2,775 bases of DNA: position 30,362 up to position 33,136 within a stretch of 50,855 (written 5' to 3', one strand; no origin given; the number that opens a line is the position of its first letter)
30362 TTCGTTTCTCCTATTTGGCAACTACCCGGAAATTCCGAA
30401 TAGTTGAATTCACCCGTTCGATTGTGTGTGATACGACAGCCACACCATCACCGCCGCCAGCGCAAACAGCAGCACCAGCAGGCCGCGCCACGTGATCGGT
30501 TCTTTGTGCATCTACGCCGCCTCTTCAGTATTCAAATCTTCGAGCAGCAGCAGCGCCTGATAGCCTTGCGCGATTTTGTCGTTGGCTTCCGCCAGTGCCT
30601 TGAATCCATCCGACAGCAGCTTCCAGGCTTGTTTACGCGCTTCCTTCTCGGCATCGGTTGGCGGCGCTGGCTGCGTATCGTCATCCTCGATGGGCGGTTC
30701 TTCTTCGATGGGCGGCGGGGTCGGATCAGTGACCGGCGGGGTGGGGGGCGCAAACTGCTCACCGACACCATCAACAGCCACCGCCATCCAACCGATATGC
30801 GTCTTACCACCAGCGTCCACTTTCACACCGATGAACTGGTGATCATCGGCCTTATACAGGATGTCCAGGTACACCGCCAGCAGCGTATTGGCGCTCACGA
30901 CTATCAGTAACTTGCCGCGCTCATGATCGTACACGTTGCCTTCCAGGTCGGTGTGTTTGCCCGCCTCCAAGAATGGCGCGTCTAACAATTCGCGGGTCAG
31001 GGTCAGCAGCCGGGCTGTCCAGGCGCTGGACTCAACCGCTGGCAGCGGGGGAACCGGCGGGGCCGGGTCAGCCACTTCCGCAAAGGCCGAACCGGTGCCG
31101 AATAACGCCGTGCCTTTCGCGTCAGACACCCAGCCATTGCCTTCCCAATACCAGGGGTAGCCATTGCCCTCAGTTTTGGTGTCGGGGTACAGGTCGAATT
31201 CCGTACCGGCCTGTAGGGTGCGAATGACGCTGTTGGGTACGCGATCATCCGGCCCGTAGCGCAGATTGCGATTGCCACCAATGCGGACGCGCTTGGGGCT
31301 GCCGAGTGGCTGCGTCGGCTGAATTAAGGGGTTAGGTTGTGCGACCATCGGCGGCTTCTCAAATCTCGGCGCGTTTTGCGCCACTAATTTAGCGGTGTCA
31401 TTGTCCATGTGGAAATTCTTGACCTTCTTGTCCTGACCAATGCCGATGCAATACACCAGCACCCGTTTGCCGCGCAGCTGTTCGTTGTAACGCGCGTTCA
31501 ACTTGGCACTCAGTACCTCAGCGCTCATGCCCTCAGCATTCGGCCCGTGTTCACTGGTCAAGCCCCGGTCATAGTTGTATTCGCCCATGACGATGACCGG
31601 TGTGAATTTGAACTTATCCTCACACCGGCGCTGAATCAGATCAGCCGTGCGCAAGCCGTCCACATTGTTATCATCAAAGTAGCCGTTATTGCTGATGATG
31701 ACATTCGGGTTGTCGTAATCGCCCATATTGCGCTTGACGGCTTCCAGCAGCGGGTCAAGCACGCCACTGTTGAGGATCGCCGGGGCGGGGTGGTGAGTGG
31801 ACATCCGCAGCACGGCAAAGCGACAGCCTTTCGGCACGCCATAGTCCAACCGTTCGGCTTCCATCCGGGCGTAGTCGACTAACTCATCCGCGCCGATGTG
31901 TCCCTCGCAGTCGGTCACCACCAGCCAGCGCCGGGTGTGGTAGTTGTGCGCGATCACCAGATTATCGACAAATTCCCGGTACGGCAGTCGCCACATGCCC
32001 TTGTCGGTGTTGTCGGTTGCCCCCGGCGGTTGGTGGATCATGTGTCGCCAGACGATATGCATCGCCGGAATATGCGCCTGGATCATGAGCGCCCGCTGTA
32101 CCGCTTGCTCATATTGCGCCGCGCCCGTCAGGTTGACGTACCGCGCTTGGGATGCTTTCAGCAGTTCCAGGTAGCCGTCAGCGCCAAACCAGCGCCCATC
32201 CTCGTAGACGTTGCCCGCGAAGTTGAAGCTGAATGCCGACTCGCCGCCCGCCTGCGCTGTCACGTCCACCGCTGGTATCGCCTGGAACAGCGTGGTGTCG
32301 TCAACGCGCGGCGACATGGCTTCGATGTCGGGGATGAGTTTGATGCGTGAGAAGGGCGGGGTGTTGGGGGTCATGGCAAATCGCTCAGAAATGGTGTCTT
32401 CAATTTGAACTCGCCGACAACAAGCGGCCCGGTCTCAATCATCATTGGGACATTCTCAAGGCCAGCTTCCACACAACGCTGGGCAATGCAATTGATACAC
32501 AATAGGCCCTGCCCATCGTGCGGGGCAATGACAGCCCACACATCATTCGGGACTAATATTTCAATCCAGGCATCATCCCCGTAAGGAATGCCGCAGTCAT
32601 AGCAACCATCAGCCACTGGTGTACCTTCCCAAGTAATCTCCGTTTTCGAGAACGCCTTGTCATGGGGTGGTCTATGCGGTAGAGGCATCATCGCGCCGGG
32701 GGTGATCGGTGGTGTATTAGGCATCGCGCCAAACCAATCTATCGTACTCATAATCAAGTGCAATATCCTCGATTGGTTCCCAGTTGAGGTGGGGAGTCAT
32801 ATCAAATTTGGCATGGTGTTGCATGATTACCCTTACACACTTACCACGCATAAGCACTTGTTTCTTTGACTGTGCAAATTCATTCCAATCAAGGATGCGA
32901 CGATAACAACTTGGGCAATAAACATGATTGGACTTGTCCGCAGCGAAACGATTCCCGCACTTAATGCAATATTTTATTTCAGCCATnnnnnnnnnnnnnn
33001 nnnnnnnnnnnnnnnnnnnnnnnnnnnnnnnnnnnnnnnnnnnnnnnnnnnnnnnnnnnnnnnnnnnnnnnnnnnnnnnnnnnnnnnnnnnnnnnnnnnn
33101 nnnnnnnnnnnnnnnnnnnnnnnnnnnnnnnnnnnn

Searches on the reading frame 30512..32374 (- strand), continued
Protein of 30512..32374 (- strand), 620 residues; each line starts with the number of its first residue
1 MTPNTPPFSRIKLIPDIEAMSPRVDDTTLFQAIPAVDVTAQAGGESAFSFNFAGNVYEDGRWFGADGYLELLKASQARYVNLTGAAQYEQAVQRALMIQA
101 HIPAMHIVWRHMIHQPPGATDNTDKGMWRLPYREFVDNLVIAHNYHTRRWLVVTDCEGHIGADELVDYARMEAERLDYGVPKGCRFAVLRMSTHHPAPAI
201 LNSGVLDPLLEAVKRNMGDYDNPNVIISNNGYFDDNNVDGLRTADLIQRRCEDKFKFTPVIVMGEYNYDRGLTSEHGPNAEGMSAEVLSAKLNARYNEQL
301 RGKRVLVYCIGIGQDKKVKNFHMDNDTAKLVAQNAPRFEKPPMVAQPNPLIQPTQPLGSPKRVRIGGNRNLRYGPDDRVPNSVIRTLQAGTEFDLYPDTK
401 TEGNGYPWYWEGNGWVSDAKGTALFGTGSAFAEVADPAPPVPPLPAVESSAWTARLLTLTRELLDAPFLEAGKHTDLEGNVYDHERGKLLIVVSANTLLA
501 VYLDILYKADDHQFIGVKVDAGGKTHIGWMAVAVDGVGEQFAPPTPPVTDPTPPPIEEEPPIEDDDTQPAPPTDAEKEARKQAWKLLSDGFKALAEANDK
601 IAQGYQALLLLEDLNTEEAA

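Call 85: find_encoding_contigs(protein=P0126, flank=8000, max_places=2)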
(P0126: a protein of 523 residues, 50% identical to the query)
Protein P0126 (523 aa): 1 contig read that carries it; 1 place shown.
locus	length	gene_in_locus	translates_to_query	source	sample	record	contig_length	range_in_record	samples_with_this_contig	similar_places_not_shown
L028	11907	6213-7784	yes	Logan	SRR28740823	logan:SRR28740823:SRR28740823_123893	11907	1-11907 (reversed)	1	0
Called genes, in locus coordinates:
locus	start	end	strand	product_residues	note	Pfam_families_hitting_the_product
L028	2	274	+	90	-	?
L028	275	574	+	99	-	-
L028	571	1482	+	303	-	-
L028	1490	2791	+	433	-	-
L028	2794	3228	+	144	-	-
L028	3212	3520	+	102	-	-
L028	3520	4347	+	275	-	-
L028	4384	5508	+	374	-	-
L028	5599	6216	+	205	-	-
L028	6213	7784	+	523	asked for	-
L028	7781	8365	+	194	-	-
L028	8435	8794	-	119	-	-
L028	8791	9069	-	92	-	-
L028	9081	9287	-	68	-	-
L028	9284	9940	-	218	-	-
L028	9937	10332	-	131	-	-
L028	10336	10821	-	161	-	-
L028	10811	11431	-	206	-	-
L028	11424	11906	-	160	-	?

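Call 99: search_solved_structures(query=A6, max_evalue=1)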
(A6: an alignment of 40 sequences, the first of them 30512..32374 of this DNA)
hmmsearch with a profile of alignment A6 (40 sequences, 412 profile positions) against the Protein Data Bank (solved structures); distinct sequences matched with E-value up to 1: 33.
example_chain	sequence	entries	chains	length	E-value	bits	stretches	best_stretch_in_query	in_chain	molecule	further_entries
4krt_A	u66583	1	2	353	0.0025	20.2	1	292-338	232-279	Autolytic lysozyme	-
1uec_A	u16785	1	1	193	0.014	17.8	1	305-359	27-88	Neutrophil cytosol factor 1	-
1ng2_A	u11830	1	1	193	0.015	17.7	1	305-359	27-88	Neutrophil cytosolic factor 1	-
7yxw_A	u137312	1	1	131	0.024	17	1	305-360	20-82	Neutrophil cytosol factor 1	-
1ov3_A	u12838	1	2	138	0.045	16.1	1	305-360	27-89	Neutrophil cytosol factor 1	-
1wlp_B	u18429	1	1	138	0.045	16.1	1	305-355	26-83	Neutrophil cytosol factor 1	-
8wej_C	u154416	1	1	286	0.049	16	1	285-358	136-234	Neutrophil cytosol factor 1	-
2krs_A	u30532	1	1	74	0.061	15.7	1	292-338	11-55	Probable enterotoxin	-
2kq8_A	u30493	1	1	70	0.073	15.4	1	292-337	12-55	Cell wall hydrolase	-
7pvq_A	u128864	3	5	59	0.079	15.3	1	301-338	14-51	Tyrosine-protein kinase ABL1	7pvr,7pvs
7muc_AF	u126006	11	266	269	0.17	14.2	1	327-399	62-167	DotF | IcmG (DotF)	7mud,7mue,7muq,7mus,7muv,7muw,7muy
7pvv_A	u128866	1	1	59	0.18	14.1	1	303-338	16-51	Bcr-abl1 e6a2 chimeric protein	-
7pw2_A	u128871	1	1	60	0.2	14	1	301-338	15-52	Non-specific protein-tyrosine kinase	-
7aw7_D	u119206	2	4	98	0.22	13.9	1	336-405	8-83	BZIP domain-containing protein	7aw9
2kt8_A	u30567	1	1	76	0.3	13.4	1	292-339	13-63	Probable surface protein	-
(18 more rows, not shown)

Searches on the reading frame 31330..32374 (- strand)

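Call 95: search_dna_similar(query=window:31330-32374:-, collection=phages, mode=protein, max_evalue=0.01, max_rows=25)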
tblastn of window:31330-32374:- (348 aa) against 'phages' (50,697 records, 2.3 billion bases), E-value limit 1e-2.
No match.

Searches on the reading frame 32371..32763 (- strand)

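Call 3: search_protein_families(library=pfam, proteins=[window:32371-32763:-], max_evalue=0.01)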
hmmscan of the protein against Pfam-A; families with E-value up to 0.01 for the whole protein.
window:32371-32763:- (130 aa): 0 families

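Call 6: search_protein_families(library=phrogs, proteins=[window:32371-32763:-], max_evalue=0.01)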
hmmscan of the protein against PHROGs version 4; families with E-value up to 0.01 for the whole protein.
window:32371-32763:- (130 aa): 1 family
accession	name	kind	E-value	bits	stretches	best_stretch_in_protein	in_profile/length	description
phrog_6053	-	unknown function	0.0038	18.2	1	54-96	32-68/96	-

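Call 78: search_protein_families(library=ncbifam, proteins=[window:32371-32763:-], max_evalue=0.05)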
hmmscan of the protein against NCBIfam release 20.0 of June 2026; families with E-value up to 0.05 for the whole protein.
window:32371-32763:- (130 aa): 0 families

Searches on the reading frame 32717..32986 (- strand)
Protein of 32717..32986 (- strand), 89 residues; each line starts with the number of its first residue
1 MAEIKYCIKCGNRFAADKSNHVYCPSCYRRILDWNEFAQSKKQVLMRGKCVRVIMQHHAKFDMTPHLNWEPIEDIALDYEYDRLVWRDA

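Call 3: search_protein_families(library=pfam, proteins=[window:32717-32986:-], max_evalue=0.01)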
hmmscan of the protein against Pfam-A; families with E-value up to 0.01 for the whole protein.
window:32717-32986:- (89 aa): 2 families
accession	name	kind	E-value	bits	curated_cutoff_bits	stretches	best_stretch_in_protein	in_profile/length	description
PF04981.18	NMD3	-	0.0015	18.5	24.9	1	7-56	1-47/243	NMD3 family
PF24445.1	DUF7564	-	0.0038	18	32.2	1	6-35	7-37/76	Family of unknown function (DUF7564)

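Call 6: search_protein_families(library=phrogs, proteins=[window:32717-32986:-], max_evalue=0.01)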
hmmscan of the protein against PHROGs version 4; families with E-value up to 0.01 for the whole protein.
window:32717-32986:- (89 aa): 1 family
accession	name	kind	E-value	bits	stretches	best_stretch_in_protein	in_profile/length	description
phrog_25989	-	unknown function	0.0065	17.7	1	6-34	4-33/70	-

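Call 78: search_protein_families(library=ncbifam, proteins=[window:32717-32986:-], max_evalue=0.05)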
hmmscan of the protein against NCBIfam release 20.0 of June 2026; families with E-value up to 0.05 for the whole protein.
window:32717-32986:- (89 aa): 5 families
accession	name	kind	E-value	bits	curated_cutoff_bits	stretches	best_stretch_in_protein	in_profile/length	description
NF041909.1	HVO_2753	equivalog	0.017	15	80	1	4-32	9-37/59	HVO_2753 family zinc finger protein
TIGR04337.1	AmmeMemoSam_rS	hypoth_equivalog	0.018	13.9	220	1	10-65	283-337/349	AmmeMemoRadiSam system radical SAM enzyme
NF001605.0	PRK00398.1-2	equivalog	0.019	14.8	63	1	7-32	4-29/43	DNA-directed RNA polymerase subunit P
NF001646.0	PRK00420.1-3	equivalog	0.02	15.1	117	1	5-43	21-57/117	hypothetical protein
TIGR00686.1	phnA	hypoth_equivalog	0.048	13.8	80.2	0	5-47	3-44/109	zinc ribbon domain-containing protein YjdM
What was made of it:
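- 32717..32986 (-): 89-aa Zn-ribbon protein (CxxC...CxxC). There are only weak zinc-finger hits (calls 3, 78).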
